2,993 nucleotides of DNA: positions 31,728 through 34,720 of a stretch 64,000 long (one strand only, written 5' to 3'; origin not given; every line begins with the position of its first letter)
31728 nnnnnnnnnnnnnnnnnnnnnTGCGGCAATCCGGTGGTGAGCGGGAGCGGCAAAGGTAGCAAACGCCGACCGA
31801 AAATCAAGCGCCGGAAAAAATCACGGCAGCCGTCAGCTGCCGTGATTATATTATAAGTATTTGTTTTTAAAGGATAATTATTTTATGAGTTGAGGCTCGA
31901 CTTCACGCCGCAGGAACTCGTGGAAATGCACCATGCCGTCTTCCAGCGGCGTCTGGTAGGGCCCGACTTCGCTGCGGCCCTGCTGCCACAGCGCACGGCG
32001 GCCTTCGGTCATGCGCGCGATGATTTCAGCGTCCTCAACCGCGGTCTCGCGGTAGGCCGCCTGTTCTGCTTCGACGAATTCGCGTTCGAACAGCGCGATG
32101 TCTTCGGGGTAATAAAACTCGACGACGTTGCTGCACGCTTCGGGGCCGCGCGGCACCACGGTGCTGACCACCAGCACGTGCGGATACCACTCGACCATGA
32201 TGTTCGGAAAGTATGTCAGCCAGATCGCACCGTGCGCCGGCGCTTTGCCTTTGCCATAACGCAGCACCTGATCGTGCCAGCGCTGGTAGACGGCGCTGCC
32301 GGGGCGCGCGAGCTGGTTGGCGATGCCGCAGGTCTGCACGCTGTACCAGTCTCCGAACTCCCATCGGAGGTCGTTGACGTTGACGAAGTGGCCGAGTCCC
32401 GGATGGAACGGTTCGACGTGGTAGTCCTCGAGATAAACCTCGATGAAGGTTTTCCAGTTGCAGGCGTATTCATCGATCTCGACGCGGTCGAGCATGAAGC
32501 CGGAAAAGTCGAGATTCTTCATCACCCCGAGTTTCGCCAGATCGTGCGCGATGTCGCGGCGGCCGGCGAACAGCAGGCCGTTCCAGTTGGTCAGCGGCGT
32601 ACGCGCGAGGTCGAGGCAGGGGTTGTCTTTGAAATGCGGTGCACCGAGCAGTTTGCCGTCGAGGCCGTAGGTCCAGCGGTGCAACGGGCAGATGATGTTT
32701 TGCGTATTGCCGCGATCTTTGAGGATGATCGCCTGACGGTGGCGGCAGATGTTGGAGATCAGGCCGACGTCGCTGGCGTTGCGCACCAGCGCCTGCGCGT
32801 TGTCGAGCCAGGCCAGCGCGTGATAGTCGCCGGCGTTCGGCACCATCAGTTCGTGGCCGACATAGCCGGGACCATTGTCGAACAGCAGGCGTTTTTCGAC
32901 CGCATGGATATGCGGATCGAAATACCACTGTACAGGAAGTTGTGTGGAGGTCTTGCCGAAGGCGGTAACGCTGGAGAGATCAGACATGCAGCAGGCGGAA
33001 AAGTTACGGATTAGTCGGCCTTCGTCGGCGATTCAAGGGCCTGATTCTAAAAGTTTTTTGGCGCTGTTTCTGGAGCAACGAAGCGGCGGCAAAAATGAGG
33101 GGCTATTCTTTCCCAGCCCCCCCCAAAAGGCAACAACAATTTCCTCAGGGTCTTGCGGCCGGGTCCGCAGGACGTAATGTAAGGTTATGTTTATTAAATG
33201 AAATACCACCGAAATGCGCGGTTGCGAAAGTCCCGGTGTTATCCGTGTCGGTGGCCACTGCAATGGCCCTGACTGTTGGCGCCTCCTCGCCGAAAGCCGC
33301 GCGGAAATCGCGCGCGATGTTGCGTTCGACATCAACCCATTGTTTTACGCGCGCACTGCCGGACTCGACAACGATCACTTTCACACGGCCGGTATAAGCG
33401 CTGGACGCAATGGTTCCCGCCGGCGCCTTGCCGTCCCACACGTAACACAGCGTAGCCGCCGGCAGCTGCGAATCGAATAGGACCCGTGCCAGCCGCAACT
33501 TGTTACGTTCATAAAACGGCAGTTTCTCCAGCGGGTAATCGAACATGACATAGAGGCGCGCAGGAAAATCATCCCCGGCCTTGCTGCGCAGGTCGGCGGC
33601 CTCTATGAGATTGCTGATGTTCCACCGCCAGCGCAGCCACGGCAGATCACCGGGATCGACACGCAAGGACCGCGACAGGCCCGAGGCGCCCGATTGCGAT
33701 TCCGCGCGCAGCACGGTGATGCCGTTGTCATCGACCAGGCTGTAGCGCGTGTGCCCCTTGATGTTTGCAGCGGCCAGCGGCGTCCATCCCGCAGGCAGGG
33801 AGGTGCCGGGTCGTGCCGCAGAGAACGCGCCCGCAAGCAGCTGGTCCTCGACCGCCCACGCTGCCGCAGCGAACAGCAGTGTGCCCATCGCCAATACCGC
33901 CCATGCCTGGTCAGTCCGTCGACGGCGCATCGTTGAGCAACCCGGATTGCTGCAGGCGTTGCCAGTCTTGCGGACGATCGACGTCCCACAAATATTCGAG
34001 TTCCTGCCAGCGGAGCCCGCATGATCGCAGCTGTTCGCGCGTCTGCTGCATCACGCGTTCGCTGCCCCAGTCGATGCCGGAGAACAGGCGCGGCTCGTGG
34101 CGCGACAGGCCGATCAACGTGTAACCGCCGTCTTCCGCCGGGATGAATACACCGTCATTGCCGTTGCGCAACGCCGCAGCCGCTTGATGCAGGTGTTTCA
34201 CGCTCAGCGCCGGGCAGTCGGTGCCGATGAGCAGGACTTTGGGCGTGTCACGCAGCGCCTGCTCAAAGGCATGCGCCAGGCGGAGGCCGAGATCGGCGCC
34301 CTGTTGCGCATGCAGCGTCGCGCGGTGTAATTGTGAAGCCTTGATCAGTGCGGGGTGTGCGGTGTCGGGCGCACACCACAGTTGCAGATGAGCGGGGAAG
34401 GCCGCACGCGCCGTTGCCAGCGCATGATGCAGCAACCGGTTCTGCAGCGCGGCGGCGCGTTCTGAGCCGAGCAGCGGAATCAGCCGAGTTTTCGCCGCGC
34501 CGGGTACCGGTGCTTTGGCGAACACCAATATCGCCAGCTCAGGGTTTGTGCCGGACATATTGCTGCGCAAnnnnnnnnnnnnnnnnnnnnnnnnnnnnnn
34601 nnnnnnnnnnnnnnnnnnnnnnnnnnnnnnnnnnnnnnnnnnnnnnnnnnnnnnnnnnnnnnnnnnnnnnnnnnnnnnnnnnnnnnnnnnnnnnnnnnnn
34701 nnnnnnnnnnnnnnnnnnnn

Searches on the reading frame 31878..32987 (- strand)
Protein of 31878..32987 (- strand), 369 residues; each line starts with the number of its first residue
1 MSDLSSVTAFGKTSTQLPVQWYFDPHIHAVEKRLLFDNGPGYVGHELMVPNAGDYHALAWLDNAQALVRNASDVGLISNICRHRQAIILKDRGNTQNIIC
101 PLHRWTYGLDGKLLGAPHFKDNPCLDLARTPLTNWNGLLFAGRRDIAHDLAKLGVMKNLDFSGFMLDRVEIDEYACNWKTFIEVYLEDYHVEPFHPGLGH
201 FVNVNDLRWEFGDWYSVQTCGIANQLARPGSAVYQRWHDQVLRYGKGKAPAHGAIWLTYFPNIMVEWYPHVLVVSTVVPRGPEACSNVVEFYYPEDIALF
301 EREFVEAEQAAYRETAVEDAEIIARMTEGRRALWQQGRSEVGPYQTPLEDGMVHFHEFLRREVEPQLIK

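Call 26: search_protein_families(library=pfam, max_evalue=1e-8, proteins=[window:31878-32987:-])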
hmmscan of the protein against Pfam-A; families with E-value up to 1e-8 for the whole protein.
window:31878-32987:- (369 aa): 2 families
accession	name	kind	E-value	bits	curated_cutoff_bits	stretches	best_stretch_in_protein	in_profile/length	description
PF00848.25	Ring_hydroxyl_A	-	5.6e-39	134.6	24.9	1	173-362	13-205/208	Ring hydroxylating alpha subunit (catalytic domain)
PF00355.32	Rieske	-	1.7e-11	44.3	20.3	1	43-122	5-84/88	Rieske [2Fe-2S] domain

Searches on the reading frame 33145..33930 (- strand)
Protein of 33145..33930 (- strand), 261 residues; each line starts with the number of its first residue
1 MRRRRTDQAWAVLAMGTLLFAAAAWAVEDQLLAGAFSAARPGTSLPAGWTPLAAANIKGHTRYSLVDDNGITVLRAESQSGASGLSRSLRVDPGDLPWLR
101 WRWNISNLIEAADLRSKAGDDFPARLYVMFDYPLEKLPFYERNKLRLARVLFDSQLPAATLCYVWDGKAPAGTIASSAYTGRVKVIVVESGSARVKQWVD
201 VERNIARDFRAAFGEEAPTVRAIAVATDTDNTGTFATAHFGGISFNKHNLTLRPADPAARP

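Call 26: search_protein_families(library=pfam, max_evalue=1e-8, proteins=[window:33145-33930:-])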
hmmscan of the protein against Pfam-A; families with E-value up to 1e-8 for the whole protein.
window:33145-33930:- (261 aa): 1 family
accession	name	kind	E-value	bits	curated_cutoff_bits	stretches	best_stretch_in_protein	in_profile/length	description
PF11249.13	DUF3047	-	2.8e-71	239.6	27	1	48-243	2-197/198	Protein of unknown function (DUF3047)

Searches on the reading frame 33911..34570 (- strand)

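Call 28: search_protein_families(library=pfam, max_evalue=1e-8, proteins=[window:33911-34570:-])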
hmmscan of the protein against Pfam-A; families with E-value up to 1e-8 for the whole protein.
window:33911-34570:- (219 aa): 1 family
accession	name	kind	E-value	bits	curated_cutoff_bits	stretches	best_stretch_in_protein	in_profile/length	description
PF09837.15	DUF2064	-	1.3e-31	109.4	25.8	1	52-170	3-120/120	Uncharacterized protein conserved in bacteria (DUF2064)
